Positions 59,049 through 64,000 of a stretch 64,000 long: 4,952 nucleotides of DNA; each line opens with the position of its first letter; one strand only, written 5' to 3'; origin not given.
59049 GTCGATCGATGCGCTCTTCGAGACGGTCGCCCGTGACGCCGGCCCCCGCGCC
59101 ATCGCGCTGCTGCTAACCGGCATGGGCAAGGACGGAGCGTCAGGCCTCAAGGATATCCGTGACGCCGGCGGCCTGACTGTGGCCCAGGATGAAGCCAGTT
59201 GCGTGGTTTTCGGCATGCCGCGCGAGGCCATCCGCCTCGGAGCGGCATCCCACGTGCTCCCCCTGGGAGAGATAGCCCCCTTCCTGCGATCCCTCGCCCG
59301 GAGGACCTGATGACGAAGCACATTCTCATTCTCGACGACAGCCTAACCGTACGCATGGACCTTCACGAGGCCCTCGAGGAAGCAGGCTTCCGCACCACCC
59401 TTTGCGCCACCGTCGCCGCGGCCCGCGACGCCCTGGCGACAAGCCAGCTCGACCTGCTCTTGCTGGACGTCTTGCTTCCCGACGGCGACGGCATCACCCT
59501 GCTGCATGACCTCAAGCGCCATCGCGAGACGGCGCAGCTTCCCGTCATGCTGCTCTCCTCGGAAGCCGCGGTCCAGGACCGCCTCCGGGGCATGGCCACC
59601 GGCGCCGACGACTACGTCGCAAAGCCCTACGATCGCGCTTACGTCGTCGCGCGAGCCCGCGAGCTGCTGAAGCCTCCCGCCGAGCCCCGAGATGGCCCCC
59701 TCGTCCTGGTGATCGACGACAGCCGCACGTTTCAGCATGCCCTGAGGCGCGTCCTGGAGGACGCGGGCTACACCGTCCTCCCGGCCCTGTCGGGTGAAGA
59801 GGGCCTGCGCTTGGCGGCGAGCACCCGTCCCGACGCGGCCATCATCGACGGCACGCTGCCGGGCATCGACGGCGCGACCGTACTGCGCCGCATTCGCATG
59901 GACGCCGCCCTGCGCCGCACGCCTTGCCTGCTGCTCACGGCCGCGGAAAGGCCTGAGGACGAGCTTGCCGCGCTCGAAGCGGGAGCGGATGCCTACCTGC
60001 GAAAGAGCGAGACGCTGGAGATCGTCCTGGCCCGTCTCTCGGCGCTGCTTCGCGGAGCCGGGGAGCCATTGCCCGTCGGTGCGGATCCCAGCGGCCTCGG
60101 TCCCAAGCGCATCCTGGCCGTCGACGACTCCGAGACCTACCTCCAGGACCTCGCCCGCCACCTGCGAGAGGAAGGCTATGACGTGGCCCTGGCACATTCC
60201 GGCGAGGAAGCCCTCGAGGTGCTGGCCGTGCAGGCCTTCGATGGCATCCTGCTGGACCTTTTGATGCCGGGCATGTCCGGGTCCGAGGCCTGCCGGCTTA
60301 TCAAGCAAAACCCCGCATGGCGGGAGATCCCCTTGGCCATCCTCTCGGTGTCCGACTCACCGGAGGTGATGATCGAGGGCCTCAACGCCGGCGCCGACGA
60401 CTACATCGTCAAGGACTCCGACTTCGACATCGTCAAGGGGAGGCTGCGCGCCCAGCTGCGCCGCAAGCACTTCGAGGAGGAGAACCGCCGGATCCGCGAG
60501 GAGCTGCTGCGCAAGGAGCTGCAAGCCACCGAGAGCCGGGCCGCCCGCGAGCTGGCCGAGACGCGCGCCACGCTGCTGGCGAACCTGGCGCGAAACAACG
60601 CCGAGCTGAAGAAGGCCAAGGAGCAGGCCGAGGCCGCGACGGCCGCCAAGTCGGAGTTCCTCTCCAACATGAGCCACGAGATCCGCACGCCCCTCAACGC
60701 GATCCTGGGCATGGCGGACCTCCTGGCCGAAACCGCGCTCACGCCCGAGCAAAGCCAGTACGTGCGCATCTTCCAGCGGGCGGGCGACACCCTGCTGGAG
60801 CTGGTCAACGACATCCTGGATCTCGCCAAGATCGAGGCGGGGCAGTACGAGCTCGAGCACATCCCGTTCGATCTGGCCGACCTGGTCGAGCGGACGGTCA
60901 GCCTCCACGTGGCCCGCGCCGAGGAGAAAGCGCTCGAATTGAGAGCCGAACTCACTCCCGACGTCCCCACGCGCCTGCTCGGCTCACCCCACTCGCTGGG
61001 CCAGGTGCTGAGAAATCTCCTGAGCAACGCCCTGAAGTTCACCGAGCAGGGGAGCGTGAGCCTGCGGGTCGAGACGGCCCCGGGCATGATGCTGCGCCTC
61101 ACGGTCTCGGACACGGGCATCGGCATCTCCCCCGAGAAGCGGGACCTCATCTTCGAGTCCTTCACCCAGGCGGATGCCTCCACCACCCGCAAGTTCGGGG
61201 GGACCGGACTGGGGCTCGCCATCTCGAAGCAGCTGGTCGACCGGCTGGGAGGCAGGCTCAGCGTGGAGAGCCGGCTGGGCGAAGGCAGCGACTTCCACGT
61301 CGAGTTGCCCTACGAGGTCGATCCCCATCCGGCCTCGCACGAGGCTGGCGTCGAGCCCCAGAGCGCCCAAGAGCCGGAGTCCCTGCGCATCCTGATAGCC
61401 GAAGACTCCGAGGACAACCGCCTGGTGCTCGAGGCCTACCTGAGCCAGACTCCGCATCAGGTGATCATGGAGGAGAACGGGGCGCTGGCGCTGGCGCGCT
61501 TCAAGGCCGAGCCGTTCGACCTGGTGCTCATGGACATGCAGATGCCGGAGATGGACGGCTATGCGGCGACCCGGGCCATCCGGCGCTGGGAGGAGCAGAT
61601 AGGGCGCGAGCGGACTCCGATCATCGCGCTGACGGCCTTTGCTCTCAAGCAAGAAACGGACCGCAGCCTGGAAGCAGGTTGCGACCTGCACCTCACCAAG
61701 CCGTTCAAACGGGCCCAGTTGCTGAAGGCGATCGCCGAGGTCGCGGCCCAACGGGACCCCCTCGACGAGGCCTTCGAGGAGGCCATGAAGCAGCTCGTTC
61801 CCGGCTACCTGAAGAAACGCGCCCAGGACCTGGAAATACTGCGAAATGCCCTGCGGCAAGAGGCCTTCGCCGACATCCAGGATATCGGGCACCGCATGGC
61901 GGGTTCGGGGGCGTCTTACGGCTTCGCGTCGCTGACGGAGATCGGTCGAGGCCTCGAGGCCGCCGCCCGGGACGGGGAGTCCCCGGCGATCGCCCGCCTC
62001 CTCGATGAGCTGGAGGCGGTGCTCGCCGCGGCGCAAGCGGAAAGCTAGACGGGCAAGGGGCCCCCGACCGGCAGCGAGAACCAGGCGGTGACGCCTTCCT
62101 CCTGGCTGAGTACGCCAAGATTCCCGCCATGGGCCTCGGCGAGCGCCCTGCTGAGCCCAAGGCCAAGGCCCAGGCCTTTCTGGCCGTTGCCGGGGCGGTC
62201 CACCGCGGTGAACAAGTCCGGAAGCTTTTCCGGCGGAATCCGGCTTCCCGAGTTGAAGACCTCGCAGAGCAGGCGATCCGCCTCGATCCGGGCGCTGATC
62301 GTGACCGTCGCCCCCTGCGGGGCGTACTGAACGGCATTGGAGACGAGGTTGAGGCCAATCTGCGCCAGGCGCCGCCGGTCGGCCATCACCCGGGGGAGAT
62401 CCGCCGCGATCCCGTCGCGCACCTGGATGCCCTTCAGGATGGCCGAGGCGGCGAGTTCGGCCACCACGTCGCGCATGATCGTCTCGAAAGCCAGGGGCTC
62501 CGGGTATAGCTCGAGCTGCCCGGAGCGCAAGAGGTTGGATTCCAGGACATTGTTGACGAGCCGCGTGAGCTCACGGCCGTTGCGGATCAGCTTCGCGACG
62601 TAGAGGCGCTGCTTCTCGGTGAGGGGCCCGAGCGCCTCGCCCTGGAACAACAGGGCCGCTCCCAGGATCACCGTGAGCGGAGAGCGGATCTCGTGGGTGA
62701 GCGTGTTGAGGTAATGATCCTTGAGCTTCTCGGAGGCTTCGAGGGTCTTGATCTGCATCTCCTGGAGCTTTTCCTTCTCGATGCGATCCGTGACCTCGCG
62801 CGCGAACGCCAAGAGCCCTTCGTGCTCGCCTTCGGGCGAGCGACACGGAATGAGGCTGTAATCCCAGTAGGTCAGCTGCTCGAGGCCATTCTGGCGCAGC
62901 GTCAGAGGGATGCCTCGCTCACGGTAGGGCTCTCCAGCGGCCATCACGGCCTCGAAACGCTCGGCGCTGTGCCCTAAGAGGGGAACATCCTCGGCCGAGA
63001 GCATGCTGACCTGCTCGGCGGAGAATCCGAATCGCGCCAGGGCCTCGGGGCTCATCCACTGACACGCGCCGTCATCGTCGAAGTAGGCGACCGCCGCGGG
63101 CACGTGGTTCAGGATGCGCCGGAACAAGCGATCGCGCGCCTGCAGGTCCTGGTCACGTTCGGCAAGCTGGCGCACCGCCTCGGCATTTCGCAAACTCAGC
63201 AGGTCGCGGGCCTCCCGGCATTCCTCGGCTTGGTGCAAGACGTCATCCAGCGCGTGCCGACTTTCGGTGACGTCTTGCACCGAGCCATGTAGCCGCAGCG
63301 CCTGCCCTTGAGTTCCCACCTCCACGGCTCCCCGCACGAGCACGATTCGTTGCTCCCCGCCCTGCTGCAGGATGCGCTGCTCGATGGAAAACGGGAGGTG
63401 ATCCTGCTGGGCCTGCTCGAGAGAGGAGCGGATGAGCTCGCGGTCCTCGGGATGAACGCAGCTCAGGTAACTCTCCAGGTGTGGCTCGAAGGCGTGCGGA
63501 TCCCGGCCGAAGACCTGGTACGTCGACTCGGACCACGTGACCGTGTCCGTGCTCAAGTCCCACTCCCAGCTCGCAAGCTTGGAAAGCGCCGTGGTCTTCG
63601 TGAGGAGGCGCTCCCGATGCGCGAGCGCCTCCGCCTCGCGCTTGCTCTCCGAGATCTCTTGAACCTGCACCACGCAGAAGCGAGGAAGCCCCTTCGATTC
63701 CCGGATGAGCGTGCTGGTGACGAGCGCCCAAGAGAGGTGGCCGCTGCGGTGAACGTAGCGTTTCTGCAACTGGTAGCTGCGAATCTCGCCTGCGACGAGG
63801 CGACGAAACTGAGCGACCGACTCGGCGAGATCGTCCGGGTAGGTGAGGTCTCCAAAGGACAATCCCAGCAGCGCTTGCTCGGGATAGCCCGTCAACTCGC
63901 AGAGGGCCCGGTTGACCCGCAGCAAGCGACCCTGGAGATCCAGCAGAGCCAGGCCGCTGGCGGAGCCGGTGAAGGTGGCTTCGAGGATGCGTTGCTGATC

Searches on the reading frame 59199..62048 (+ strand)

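Call 19: search_protein_families(library=pfam, proteins=[window:59199-62048:+], max_evalue=0.001)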
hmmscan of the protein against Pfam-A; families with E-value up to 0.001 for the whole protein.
window:59199-62048:+ (949 aa): 6 families
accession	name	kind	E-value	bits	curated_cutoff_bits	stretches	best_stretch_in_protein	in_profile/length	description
PF00072.30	Response_reg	-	4.1e-94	310.7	30.2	4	305-410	1-104/111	Response regulator receiver domain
PF02518.31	HATPase_c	-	3e-30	105.4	26.4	1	597-706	3-110/111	Histidine kinase-, DNA gyrase B-, and HSP90-like ATPase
PF00512.31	HisKA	-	1.9e-23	82.7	26.9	1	483-548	1-66/66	His Kinase A (phospho-acceptor) domain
PF01627.28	Hpt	-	4.9e-09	36.7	24.6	1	875-947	11-83/84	Hpt domain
PF23198.2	PDE8A_N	-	7.2e-06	26.4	29.6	0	323-408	31-120/147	PDE8A-like, N-terminal domain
PF20274.4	cREC_REC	-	0.00093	20.3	27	0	43-130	3-83/88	Cyclic-phosphate processing Receiver domain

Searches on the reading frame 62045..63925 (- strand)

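Call 19: search_protein_families(library=pfam, proteins=[window:62045-63925:-], max_evalue=0.001)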
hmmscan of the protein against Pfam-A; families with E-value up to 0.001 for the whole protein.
window:62045-63925:- (626 aa): 7 families
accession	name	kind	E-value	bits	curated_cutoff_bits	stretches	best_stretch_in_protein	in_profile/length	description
PF08447.18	PAS_3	-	1.3e-27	96.3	25.6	2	129-215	2-88/89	PAS fold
PF02518.31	HATPase_c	-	2.9e-19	70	26.4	1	516-620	2-109/111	Histidine kinase-, DNA gyrase B-, and HSP90-like ATPase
PF08448.16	PAS_4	-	1.6e-18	67.4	23.1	2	272-381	1-108/110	PAS fold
PF00989.32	PAS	-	4.6e-16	59.3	22.6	2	267-377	2-112/113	PAS fold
PF00512.31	HisKA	-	4.1e-11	43.2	26.9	1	405-463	5-60/66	His Kinase A (phospho-acceptor) domain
PF13426.13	PAS_9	-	5e-11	43.2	27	1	3-93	15-103/103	PAS domain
PF13188.13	PAS_8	-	3.1e-08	33.7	21.8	1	267-310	2-47/65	PAS domain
